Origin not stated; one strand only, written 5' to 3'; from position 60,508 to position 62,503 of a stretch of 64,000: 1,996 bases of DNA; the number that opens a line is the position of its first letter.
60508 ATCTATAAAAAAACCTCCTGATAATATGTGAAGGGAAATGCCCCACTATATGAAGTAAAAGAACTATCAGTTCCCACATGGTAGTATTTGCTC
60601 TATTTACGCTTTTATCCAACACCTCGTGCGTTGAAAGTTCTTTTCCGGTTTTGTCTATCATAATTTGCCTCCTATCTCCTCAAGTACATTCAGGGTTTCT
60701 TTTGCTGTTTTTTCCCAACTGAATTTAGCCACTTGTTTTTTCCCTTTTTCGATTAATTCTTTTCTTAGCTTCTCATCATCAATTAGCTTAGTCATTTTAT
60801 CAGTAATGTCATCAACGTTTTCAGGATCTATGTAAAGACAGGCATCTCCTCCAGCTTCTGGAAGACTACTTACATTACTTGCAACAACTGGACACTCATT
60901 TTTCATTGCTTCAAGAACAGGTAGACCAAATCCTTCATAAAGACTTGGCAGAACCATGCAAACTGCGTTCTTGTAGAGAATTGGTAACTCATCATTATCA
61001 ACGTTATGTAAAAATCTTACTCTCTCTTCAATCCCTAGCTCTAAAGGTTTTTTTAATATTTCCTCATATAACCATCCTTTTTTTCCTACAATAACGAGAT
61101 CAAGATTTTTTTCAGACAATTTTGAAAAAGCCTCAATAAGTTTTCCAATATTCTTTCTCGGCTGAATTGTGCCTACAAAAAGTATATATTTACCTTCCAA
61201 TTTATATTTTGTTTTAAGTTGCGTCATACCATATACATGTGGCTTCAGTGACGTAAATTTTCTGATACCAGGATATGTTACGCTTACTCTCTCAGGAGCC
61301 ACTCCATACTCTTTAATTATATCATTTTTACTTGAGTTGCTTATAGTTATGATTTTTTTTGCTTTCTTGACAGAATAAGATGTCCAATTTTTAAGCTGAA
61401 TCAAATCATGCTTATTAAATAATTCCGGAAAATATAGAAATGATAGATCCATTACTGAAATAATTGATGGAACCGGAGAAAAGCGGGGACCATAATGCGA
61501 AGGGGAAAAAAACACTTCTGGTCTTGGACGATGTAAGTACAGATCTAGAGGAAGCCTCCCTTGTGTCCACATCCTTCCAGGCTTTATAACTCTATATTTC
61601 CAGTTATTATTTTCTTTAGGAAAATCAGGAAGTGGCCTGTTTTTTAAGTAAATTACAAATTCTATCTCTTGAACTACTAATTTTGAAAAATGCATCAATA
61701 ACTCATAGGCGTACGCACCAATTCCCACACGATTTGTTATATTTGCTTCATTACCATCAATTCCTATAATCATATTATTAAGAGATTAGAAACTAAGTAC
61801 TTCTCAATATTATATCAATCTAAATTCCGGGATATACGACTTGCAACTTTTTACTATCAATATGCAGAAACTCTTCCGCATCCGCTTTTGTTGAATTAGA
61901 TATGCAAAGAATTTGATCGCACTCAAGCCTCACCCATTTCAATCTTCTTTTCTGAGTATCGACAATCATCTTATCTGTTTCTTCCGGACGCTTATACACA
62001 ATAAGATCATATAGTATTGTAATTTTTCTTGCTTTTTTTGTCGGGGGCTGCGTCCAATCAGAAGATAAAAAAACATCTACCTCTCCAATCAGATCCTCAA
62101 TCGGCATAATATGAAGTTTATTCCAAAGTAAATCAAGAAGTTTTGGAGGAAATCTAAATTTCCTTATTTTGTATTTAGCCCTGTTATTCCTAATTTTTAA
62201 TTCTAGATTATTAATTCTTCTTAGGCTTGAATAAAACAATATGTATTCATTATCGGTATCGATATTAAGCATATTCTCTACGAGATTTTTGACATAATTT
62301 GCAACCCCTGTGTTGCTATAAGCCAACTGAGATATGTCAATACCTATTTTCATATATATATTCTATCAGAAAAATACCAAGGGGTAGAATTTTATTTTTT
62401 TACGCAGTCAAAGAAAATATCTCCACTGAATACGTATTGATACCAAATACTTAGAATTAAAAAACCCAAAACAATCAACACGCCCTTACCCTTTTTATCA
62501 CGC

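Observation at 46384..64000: Seventeen-kilobase surface-glycosylation locus with the parts list of a lipid-linked, en-bloc (Pgl-like) glycosylation pathway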

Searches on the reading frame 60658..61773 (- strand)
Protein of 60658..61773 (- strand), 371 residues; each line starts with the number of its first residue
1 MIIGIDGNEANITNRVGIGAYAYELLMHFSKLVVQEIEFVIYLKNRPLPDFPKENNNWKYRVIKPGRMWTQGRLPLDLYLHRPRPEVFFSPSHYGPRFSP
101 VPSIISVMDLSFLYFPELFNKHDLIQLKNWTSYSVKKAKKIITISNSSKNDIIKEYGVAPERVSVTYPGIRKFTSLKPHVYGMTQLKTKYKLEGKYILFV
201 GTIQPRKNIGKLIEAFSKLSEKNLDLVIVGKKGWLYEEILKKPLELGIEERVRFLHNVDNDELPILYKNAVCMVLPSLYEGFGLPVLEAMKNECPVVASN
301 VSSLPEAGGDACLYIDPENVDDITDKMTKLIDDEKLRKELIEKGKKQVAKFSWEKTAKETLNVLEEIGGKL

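Call 4: search_protein_families(library=pfam, proteins=[window:60658-61773:-], max_evalue=0.01)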
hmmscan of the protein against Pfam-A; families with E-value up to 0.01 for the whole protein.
window:60658-61773:- (371 aa): 5 families
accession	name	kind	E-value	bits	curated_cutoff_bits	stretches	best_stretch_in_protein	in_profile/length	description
PF00534.26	Glycos_transf_1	-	1.6e-39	135.6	26.4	1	191-347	12-172/172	Glycosyl transferases group 1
PF13692.12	Glyco_trans_1_4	-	1.3e-29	103.7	27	1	195-333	2-142/142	Glycosyl transferases group 1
PF20706.3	GT4-conflict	-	1.4e-07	31.3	26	1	193-358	196-383/385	Family 4 Glycosyltransferase in conflict systems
PF13524.12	Glyco_trans_1_2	-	1.9e-07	31.6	25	1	216-361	6-143/144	Glycosyl transferase-like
PF13439.12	Glyco_transf_4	-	3.2e-07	31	28.5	1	17-170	3-166/170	Glycosyltransferase Family 4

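Call 34: search_protein_families(library=ncbifam, proteins=[window:60658-61773:-], max_evalue=0.0001)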
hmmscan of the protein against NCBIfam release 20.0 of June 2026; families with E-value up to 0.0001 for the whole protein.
window:60658-61773:- (371 aa): 33 families (the best 25 are shown)
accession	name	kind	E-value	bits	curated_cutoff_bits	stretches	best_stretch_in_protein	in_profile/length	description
TIGR04047.1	MSMEG_0565_glyc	hypoth_equivalog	7.3e-33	114.2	259.85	1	121-363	122-370/373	MSMEG_0565 family glycosyltransferase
TIGR03449.1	mycothiol_MshA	equivalog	1.5e-30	106.4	462.5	1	135-365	162-401/406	D-inositol-3-phosphate glycosyltransferase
TIGR02149.1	glgA_Coryne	subfamily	2.3e-28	99.4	302.4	1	127-367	133-390/391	glycogen synthase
TIGR03999.1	thiol_BshA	equivalog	3.1e-22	79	273.7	1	126-362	133-368/375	N-acetyl-alpha-D-glucosaminyl L-malate synthase BshA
TIGR04157.1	glyco_rSAM_CFB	subfamily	1.7e-21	76.7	400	1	135-348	167-389/406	TIGR04157 family glycosyltransferase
NF050063.1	ProtGlycPglJ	equivalog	1.2e-20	74.1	500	1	134-363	141-362/363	N-acetylgalactosamine-N,N'-diacetylbacillosaminyl-diphospho-undecaprenol 4-alpha-N-acetylgalactosaminyltransferase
NF041010.1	glycosy_Agl16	equivalog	3.1e-20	72.4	575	1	134-366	130-350/352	glycosylation protein Agl16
TIGR03088.1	stp2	hypoth_equivalog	3.9e-19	68.9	409.05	1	140-365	139-371/374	TIGR03088 family PEP-CTERM/XrtA system glycosyltransferase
NF038298.1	EPS_HpsO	equivalog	1.3e-18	67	575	1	132-366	141-386/388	hormogonium polysaccharide biosynthesis glycosyltransferase HpsO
NF041876.1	EPS_EpsE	equivalog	6.2e-17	61.9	400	1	196-358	216-387/389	exopolysaccharide biosynthesis GT4 family glycosyltransferase EpsE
NF047684.1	TeichurnBiosyTuaC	equivalog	9.4e-17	61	550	1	133-359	160-381/391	teichuronic acid biosynthesis protein TuaC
NF038295.1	EPS_HpsP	equivalog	1.8e-16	60.1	550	1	148-367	164-387/388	hormogonium polysaccharide biosynthesis glycosyltransferase HpsP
TIGR04063.1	stp3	hypoth_equivalog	3.9e-14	52.4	442.05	1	131-363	151-391/397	TIGR04063 family PEP-CTERM/XrtA system glycosyltransferase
NF050056.1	ProtGlycPglH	equivalog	8.9e-14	51.3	600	1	186-367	172-353/354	GalNAc-alpha-(1->4)-GalNAc-alpha-(1->3)-diNAcBac-PP-undecaprenol alpha-1,4-N-acetyl-D-galactosaminyltransferase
NF038229.1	Glyco4_Geo_Pelo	equivalog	6.5e-13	48.4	400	1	131-367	103-336/338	GPMC system family 4 glycosyltransferase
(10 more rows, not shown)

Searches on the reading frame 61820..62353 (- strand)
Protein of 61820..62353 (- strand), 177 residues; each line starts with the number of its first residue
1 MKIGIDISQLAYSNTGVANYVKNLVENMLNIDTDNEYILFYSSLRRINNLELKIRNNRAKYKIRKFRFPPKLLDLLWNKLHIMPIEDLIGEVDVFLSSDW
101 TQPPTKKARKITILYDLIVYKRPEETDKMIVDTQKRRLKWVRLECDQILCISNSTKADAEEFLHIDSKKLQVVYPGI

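Call 4: search_protein_families(library=pfam, proteins=[window:61820-62353:-], max_evalue=0.01)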
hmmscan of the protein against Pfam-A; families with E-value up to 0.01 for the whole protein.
window:61820-62353:- (177 aa): 1 family
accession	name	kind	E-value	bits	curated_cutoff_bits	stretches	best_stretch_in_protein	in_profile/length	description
PF13439.12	Glyco_transf_4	-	4.2e-07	30.6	28.5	1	16-177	3-166/170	Glycosyltransferase Family 4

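Call 34: search_protein_families(library=ncbifam, proteins=[window:61820-62353:-], max_evalue=0.0001)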
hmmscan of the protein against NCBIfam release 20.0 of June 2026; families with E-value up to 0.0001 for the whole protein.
window:61820-62353:- (177 aa): 0 families
